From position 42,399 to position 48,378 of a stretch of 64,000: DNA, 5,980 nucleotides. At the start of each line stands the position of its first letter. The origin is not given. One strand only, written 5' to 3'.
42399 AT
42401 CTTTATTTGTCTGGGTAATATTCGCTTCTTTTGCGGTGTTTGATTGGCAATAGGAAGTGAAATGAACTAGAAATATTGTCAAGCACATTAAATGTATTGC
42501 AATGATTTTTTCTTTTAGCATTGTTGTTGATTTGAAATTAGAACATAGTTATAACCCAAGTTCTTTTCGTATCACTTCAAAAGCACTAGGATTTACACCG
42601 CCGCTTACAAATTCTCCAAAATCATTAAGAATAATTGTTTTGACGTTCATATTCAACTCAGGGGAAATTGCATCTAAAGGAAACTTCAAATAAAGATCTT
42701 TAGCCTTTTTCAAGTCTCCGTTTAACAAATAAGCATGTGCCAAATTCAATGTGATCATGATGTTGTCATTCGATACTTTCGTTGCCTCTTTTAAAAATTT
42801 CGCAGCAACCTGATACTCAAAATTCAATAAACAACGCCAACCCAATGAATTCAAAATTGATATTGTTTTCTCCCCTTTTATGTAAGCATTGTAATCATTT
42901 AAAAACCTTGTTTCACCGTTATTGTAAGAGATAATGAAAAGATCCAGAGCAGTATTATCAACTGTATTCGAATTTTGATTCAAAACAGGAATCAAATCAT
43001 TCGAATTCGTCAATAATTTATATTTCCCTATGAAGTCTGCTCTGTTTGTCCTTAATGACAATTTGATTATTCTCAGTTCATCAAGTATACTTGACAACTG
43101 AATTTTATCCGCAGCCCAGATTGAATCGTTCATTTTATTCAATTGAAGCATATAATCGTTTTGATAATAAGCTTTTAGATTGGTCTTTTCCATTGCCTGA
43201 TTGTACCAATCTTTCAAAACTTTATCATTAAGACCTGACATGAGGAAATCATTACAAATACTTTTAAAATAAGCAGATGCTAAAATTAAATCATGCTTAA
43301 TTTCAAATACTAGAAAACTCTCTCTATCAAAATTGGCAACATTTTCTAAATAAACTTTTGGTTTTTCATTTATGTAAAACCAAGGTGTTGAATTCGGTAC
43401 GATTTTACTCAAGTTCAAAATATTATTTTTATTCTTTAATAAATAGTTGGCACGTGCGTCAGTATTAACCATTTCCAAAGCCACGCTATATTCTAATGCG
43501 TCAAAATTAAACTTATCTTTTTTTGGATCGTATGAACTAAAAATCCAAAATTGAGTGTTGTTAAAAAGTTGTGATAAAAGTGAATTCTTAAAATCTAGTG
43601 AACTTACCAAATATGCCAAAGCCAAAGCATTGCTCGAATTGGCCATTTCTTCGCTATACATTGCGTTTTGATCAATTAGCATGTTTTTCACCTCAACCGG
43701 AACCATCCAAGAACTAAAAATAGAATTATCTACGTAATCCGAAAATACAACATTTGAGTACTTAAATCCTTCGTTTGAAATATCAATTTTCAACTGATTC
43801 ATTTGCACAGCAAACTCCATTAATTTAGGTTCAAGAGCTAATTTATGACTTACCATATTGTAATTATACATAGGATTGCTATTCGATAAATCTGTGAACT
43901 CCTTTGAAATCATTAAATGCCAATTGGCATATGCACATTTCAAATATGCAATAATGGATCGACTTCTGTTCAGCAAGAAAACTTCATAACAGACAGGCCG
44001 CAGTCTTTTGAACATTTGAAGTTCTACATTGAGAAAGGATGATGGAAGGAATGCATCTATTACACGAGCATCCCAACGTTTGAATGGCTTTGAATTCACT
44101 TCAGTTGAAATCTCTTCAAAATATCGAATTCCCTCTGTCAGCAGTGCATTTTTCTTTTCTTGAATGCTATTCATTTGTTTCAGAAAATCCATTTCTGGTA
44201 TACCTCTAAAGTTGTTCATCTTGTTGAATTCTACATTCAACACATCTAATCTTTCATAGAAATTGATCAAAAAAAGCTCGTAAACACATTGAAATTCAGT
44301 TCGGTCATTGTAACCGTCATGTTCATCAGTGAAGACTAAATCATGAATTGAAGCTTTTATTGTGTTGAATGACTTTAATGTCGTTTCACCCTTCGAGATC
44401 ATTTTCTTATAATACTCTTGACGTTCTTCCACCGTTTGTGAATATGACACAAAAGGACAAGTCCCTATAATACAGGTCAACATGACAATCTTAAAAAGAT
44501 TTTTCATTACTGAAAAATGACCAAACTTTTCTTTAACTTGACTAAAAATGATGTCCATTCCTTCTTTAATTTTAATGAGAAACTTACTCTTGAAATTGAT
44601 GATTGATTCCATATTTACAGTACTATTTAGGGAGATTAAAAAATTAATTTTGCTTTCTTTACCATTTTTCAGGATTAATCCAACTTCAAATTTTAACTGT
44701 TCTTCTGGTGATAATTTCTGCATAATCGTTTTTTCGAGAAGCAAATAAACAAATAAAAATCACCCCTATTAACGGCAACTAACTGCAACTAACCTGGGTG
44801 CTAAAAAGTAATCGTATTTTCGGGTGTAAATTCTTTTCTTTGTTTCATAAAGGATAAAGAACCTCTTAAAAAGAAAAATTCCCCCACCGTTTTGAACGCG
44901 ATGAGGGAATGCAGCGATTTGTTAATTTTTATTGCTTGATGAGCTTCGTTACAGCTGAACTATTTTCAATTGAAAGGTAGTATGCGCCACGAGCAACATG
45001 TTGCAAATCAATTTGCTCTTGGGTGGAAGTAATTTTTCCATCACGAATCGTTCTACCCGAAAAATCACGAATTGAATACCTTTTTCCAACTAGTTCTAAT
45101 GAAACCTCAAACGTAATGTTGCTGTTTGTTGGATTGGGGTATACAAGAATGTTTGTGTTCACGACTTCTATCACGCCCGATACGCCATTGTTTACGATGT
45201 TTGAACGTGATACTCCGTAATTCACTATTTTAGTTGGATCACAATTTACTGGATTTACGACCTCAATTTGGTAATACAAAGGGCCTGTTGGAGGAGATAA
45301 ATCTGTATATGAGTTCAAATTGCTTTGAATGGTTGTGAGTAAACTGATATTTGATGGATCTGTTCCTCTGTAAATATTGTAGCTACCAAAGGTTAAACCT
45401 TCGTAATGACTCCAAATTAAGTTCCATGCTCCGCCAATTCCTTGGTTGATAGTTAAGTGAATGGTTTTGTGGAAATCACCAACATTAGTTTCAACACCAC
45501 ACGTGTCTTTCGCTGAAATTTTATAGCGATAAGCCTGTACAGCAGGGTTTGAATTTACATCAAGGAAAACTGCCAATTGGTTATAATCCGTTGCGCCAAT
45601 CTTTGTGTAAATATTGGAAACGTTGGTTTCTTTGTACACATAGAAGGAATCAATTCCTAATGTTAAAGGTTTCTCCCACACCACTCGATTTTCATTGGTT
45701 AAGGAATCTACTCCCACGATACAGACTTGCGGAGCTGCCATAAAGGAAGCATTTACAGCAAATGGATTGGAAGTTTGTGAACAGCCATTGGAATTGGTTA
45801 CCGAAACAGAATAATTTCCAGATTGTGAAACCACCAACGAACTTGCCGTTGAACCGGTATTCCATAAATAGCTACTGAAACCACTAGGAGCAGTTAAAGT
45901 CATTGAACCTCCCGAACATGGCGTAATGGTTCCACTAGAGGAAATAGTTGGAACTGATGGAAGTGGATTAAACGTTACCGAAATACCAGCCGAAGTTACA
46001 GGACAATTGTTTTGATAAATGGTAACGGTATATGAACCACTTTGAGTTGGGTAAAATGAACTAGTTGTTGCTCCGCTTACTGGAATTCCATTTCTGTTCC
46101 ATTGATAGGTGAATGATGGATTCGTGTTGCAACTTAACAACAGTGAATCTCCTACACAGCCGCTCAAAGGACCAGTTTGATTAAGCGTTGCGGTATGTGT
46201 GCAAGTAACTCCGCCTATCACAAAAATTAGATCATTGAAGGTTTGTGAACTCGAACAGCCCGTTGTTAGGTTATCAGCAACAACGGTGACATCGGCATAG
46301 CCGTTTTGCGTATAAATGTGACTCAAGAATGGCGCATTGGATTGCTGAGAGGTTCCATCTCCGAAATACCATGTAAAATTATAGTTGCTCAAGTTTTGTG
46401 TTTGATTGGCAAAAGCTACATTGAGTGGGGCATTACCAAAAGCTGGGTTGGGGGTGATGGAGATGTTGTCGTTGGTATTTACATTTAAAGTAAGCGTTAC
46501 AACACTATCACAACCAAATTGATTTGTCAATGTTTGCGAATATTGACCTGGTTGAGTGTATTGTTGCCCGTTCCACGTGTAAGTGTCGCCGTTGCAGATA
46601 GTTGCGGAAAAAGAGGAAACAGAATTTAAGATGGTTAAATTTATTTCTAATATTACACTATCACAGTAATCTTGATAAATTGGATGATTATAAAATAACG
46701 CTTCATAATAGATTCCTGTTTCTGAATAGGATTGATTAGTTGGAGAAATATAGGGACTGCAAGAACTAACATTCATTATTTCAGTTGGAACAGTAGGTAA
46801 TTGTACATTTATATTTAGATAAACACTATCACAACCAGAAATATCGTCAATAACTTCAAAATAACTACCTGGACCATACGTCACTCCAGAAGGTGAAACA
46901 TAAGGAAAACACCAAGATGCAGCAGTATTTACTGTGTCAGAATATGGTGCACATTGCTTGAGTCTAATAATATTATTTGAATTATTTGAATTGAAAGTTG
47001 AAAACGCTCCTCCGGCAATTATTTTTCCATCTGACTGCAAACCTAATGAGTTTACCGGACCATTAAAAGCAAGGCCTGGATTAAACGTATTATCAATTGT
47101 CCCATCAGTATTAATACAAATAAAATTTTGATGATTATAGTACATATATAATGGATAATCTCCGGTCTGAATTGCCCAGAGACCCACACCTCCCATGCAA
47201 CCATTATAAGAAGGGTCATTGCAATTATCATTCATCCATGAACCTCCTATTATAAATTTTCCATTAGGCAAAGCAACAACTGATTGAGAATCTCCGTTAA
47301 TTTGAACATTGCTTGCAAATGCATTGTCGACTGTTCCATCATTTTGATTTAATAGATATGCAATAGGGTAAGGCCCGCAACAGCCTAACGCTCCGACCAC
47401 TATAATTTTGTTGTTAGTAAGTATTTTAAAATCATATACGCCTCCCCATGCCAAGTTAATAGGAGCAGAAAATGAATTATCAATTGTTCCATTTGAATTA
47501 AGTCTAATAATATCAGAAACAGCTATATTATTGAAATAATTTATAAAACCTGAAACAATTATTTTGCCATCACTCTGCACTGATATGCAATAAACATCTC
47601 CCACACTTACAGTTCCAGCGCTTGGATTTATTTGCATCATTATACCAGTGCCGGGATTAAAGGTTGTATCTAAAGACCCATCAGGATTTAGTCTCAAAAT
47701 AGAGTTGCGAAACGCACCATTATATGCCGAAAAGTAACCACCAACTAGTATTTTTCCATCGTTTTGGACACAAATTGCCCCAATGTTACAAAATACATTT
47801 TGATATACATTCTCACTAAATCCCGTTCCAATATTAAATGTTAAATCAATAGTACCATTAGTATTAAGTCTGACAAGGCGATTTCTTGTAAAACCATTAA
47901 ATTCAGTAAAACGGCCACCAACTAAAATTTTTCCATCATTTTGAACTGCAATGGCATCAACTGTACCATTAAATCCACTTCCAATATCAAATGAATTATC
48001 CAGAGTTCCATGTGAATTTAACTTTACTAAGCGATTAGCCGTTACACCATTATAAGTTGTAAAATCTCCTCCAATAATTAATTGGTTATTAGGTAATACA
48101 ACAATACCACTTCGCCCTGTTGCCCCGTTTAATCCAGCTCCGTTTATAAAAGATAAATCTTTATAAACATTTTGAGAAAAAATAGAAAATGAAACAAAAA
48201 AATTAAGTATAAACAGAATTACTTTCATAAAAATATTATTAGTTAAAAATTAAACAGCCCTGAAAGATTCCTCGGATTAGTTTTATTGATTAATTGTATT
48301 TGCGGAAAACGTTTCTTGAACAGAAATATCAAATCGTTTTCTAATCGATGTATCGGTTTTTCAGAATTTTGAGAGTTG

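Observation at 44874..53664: Two tandem modules with the same architecture and near-identical termini but divergent interiors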

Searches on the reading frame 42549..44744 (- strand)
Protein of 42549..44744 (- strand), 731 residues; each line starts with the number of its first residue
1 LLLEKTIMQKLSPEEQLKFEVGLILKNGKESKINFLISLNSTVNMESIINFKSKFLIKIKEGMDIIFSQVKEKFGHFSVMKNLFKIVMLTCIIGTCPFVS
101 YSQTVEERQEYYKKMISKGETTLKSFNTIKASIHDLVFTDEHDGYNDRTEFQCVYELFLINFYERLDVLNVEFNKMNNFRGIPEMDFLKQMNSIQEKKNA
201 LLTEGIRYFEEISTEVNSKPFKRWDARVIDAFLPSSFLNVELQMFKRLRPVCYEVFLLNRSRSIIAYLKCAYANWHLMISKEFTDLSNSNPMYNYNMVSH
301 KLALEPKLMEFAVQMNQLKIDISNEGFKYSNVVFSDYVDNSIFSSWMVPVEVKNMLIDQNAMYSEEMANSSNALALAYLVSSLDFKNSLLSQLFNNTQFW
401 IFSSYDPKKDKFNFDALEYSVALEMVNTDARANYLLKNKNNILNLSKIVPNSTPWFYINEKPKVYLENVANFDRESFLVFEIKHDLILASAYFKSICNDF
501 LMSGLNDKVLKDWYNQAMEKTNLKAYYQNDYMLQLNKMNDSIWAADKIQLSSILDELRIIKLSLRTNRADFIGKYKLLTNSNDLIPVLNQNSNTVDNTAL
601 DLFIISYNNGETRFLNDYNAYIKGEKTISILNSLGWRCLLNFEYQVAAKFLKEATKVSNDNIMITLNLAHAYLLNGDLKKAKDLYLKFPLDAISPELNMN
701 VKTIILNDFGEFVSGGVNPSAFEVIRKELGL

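Call 8: search_protein_families(library=pfam, proteins=[window:42549-44744:-], max_evalue=0.01)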
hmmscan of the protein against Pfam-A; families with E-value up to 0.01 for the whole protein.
window:42549-44744:- (731 aa): 3 families
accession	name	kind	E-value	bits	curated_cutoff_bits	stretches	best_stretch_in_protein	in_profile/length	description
PF14559.12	TPR_19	-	0.00024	21.8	25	1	643-685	6-48/68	Tetratricopeptide repeat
PF13424.12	TPR_12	-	0.00061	20.4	30.1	0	624-657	41-74/77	Tetratricopeptide repeat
PF07719.23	TPR_2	-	0.00071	20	27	0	667-687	6-26/34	Tetratricopeptide repeat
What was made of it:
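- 41664..44744 (-): Cargo of 'module 0': a 285-aa protein with no family hit, and a 731-aa protein with weak, sub-threshold TPR hits. Pfam call 8.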

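Call 53: search_protein_families(library=ncbifam, proteins=[window:42549-44744:-], max_evalue=0.01)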
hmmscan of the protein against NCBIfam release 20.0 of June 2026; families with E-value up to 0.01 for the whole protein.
window:42549-44744:- (731 aa): 1 family
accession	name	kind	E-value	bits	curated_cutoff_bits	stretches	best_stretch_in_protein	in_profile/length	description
TIGR02917.1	PEP_TPR_lipo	equivalog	0.008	14.1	312.2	0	630-684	839-893/899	XrtA/PEP-CTERM system TPR-repeat protein PrsT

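Call 78: search_protein_families(library=padloc, proteins=[window:42549-44744:-], max_evalue=0.01)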
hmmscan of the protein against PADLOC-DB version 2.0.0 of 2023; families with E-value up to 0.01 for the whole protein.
window:42549-44744:- (731 aa): 0 families

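Call 79: search_protein_families(library=phrogs, proteins=[window:42549-44744:-], max_evalue=0.01)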
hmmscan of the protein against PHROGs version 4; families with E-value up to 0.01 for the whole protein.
window:42549-44744:- (731 aa): 0 families

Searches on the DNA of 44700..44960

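Call 12: search_rna_families(source=window, start=44700, end=44960, threshold=evalue, max_evalue=10)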
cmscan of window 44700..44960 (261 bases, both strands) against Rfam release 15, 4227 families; matches with E-value up to 10: 6.
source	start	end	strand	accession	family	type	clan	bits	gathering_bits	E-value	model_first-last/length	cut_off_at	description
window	44867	44946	-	RF02371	PyrG_leader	Cis-reg; leader;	-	21.2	65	1.2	1-78/78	no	PyrG leader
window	44785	44877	+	RF01987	ZEB2_AS1_4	Gene; lncRNA;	-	18.9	50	8.3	1-78/78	no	ZEB2 antisense RNA 1 conserved region 4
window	44828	44864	-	RF00639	mir-515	Gene; miRNA;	CL00096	15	68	3.3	26-62/87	no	mir-515 microRNA precursor family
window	44707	44786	-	RF02493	Gl_U4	Gene; snRNA; splicing;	-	12.9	100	5.2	1-95/95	no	Giardia U4 spliceosomal RNA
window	44864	44960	-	RF00557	L10_leader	Cis-reg; leader;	-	12.4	44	9.1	58-138/138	5'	Ribosomal protein L10 leader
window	44725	44758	+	RF02060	STnc410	Gene; sRNA;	-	10.1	50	7.7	1-158/158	no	Enterobacterial sRNA STnc410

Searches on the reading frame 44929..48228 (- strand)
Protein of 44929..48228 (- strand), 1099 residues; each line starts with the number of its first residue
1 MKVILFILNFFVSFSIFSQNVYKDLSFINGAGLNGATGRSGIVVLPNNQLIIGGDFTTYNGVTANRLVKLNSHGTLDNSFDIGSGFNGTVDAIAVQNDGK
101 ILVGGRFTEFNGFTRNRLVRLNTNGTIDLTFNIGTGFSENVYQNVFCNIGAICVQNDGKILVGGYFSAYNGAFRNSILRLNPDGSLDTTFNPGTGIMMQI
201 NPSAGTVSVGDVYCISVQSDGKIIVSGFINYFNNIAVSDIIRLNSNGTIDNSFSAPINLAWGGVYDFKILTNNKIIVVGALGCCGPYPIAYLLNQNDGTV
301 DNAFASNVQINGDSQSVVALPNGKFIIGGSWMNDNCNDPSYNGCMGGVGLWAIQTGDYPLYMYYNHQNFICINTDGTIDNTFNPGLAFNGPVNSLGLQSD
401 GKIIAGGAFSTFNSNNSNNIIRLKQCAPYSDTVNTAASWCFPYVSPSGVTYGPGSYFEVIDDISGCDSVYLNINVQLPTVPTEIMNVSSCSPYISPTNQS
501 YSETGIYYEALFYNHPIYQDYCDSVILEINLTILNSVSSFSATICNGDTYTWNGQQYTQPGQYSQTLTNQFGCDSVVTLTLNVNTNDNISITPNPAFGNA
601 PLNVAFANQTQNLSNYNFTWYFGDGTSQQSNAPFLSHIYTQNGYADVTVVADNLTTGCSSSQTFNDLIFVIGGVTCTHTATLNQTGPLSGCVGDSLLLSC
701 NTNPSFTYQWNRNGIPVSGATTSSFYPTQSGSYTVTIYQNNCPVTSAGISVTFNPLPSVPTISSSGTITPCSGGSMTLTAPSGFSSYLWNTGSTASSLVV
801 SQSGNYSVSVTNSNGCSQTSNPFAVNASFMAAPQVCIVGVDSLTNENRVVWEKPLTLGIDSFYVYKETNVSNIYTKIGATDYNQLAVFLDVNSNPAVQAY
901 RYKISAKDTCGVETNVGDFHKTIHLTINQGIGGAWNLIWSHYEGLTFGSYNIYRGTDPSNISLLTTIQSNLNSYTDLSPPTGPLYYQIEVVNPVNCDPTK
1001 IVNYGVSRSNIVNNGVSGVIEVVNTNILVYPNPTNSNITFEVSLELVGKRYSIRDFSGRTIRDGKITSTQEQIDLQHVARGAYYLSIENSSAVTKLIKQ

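Call 8: search_protein_families(library=pfam, proteins=[window:44929-48228:-], max_evalue=0.01)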
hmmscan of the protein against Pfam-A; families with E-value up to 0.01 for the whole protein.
window:44929-48228:- (1099 aa): 4 families
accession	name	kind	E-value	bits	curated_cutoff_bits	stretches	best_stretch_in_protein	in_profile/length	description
PF17164.10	DUF5122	-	3.7e-64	213.1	27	5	155-190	1-36/36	Domain of unknown function (DUF5122) beta-propeller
PF00801.26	PKD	-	2.5e-10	40.6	23.5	1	589-653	2-67/80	PKD domain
PF18962.6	Por_Secre_tail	-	1.4e-09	38.5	27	1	1029-1096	1-73/75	Secretion system C-terminal sorting domain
PF18911.6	PKD_4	-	1.9e-06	28.3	27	1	607-663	26-80/85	PKD domain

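Call 78: search_protein_families(library=padloc, proteins=[window:44929-48228:-], max_evalue=0.01)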
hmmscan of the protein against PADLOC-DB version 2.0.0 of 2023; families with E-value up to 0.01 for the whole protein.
window:44929-48228:- (1099 aa): 0 families
